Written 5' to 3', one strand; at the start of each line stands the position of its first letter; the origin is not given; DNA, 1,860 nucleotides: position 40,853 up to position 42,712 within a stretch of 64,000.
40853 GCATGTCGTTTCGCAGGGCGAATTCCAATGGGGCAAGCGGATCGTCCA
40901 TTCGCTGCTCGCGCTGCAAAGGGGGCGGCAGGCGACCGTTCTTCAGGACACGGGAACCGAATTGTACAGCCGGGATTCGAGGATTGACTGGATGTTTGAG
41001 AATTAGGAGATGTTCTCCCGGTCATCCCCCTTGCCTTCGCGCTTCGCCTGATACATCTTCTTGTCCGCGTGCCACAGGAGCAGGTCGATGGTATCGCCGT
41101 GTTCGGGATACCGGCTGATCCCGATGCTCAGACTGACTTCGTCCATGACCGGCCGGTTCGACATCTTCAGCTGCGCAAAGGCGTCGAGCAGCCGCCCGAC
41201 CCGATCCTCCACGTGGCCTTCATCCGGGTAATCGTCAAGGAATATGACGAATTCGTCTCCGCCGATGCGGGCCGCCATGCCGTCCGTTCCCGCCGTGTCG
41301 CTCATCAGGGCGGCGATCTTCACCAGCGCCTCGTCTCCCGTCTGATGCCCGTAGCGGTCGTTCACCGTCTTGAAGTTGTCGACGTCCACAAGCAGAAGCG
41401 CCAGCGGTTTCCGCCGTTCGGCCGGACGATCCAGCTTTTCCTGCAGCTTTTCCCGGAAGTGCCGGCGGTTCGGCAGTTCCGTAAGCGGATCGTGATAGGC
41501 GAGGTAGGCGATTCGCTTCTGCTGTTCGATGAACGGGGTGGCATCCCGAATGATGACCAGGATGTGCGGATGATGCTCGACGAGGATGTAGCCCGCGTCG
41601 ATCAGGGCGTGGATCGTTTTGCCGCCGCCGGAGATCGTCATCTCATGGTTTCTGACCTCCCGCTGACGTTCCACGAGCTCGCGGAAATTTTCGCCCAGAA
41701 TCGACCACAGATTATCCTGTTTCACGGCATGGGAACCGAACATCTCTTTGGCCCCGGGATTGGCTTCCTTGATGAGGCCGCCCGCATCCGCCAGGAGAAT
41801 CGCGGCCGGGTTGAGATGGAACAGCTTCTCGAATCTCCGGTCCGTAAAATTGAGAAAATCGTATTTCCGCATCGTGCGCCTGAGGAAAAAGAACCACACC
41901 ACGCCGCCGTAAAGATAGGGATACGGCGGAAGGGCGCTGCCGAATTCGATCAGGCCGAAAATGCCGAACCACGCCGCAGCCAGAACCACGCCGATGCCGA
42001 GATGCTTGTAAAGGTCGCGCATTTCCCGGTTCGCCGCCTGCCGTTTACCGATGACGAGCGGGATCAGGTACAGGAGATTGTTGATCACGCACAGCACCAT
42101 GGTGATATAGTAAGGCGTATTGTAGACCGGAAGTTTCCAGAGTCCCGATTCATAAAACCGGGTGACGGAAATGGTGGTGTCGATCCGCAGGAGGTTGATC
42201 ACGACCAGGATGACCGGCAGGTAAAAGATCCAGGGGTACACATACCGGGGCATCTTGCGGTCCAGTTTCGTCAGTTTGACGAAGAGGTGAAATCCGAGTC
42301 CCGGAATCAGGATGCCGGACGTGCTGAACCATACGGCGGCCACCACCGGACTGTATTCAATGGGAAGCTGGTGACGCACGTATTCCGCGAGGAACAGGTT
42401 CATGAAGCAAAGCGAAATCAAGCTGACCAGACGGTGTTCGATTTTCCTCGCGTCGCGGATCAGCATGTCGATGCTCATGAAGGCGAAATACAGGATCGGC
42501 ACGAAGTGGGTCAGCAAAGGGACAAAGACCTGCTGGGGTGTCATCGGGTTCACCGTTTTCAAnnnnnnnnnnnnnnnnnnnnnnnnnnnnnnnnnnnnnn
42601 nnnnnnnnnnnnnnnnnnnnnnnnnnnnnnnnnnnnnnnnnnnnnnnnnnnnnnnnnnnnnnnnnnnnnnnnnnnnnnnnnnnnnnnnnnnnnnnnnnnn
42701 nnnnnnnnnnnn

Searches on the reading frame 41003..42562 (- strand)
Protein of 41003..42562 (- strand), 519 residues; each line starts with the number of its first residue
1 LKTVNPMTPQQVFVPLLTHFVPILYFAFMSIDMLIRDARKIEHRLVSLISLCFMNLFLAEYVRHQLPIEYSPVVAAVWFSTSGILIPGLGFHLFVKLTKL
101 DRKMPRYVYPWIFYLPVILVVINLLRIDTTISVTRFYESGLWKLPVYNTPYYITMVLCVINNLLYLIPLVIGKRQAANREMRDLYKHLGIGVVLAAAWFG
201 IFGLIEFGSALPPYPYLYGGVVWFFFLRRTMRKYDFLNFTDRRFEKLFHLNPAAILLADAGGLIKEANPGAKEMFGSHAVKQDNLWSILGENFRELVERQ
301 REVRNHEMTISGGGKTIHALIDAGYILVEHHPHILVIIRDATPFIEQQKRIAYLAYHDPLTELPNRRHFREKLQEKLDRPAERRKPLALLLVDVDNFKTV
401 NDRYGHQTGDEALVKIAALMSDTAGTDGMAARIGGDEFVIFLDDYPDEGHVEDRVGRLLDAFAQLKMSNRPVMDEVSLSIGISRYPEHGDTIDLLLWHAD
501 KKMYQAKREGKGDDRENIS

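Call 7: search_protein_families(library=pfam, proteins=[window:41003-42562:-], max_evalue=0.001)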
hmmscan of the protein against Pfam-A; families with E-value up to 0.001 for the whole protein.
window:41003-42562:- (519 aa): 4 families
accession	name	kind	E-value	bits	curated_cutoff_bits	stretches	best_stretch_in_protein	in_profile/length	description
PF00990.26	GGDEF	-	2.2e-45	154.7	23.8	1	355-511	1-159/161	Diguanylate cyclase, GGDEF domain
PF13188.13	PAS_8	-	1.9e-08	34.4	21.8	1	242-299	1-57/65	PAS domain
PF13426.13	PAS_9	-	0.00038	21.1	27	1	253-342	2-102/103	PAS domain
PF00989.32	PAS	-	0.00055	20.4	22.6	0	243-340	2-112/113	PAS fold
